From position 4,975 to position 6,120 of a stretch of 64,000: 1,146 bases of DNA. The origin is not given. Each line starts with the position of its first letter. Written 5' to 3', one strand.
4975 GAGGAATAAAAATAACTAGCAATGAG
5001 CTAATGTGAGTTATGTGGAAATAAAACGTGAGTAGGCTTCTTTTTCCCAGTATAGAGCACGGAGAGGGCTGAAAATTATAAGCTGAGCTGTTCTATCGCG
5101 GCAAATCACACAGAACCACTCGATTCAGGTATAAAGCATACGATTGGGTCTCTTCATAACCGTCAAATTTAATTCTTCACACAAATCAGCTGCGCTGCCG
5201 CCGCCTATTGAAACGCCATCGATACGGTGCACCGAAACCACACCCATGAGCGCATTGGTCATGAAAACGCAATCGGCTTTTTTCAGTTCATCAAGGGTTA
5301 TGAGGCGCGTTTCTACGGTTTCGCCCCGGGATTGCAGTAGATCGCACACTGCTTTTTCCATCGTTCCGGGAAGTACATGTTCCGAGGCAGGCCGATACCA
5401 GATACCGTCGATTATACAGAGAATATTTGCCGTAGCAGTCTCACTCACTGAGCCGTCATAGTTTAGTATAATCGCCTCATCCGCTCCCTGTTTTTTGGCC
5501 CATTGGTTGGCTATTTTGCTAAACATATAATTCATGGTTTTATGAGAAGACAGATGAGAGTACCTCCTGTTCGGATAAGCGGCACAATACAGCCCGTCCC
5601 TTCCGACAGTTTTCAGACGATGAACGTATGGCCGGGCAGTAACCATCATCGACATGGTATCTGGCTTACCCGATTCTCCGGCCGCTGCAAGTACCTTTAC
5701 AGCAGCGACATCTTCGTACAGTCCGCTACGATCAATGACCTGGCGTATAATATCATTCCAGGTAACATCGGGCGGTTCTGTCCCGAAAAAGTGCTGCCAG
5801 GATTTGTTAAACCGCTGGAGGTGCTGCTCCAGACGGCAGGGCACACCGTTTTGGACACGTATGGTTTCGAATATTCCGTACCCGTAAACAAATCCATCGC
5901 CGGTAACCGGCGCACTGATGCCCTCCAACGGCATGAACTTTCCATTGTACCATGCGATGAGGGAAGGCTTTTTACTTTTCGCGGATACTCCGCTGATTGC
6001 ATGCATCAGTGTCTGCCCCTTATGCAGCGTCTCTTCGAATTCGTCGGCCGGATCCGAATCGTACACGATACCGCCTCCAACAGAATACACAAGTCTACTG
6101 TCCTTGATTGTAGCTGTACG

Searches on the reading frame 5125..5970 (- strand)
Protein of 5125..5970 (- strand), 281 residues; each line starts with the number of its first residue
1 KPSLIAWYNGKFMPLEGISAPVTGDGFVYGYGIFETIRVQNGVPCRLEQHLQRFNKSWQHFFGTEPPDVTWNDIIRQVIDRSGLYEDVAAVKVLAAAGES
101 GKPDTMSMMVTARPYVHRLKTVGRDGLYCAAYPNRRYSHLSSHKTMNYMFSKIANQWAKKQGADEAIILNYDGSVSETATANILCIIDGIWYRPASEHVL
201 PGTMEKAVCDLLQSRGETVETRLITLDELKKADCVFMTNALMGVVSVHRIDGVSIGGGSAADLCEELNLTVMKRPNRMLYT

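Call 46: search_protein_families(library=ncbifam, proteins=[window:5125-5970:-], max_evalue=0.00001)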
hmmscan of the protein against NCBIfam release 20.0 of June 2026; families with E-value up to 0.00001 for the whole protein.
window:5125-5970:- (281 aa): 19 families
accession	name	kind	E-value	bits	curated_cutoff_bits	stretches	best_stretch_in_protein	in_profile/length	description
NF005209.0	PRK06680.1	subfamily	4.1e-31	107.9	320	1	5-268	4-274/286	D-amino-acid transaminase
TIGR01122.1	ilvE_I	equivalog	1e-30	106.9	245.55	1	7-268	1-277/298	branched-chain-amino-acid transaminase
NF006185.0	PRK08320.1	subfamily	1.4e-29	103.2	363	1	6-268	5-276/292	branched-chain amino acid aminotransferase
NF005888.0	PRK07849.1-3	equivalog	1.5e-29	102.9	273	1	21-255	30-274/298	aminodeoxychorismate lyase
NF005146.0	PRK06606.1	equivalog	4.5e-29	101.3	279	1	142-268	158-285/307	branched-chain amino acid transaminase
TIGR03461.1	pabC_Proteo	equivalog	2.4e-28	99.1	176.85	1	23-253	13-248/262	aminodeoxychorismate lyase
NF004761.0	PRK06092.1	equivalog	2e-26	92.8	260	1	21-254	13-251/268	aminodeoxychorismate lyase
NF005800.0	PRK07650.1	equivalog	2e-24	86.4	308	1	9-257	6-259/290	aminodeoxychorismate lyase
NF005726.0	PRK07544.1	equivalog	4.2e-24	85.2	396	1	6-258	13-274/295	branched-chain amino acid aminotransferase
TIGR01121.1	D_amino_aminoT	equivalog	2.7e-23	82.5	277.45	1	144-268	144-268/276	D-amino-acid transaminase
NF005886.0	PRK07849.1-1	equivalog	1e-21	77.5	253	1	28-267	36-284/291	aminodeoxychorismate lyase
NF006734.0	PRK09266.1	subfamily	4.6e-21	75.2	202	1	28-257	26-250/270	hypothetical protein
NF005887.0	PRK07849.1-2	equivalog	1e-19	71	278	1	28-267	29-282/291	aminodeoxychorismate lyase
NF009126.0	PRK12479.1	equivalog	3e-19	69.3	518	1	7-268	7-277/299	branched-chain-amino-acid transaminase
NF009896.0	PRK13356.1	equivalog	1.7e-17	63.5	262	1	7-267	11-278/287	branched-chain amino acid aminotransferase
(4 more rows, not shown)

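Call 48: search_solved_structures(query=window:5125-5970:-, max_evalue=1e-8, show_alignments=0)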
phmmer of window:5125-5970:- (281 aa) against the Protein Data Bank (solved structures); distinct sequences matched with E-value up to 1e-8: 64 (the best 60 are shown).
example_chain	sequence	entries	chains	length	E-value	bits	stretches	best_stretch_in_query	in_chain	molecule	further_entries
5mqz_A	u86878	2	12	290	5.3e-21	78.3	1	5-267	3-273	Putative branched-chain-amino-acid aminotransferase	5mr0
5cm0_A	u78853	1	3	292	1.5e-19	73.5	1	3-264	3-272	Branched-chain transaminase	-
5e25_A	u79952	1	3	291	1.7e-19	73.4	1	4-264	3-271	branched-chain aminotransferase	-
5k3w_A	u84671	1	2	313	1.9e-19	73.2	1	22-252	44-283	CpuTA1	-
1wrv_A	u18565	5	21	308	2.3e-17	66.3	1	5-266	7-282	Branched-Chain Amino Acid Aminotransferase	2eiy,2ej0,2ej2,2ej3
3lul_A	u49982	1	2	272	2.7e-17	66.1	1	25-253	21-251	4-amino-4-deoxychorismate lyase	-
4m0j_A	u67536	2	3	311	5.7e-17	65.1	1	11-265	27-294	D-amino acid aminotransferase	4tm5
4whx_A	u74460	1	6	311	8.4e-17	64.5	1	7-268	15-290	Branched-chain-amino-acid transaminase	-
3u0g_A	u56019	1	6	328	1e-16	64.3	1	7-268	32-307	Putative branched-chain amino acid aminotransferase IlvE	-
6fte_B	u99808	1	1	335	2.1e-16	63.2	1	5-266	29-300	Amine transaminase (fold IV)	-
8pnw_A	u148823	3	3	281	2.2e-16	63.2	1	4-262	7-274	Branched-chain amino acid aminotransferase/4-amino-4-deoxychorismate lyase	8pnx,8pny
26tb_A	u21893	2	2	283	4.2e-16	62.2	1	25-254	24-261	4-Amino-4-deoxychorismate lyase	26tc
8raf_A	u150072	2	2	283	6.6e-16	61.6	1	8-268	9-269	Aminotransferase class IV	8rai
7p8o_A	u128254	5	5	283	7.1e-16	61.5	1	8-268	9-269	Aminotransferase class IV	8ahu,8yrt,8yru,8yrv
7wud_B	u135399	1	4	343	7.9e-16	61.3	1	6-267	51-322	(R)-Selective Transaminase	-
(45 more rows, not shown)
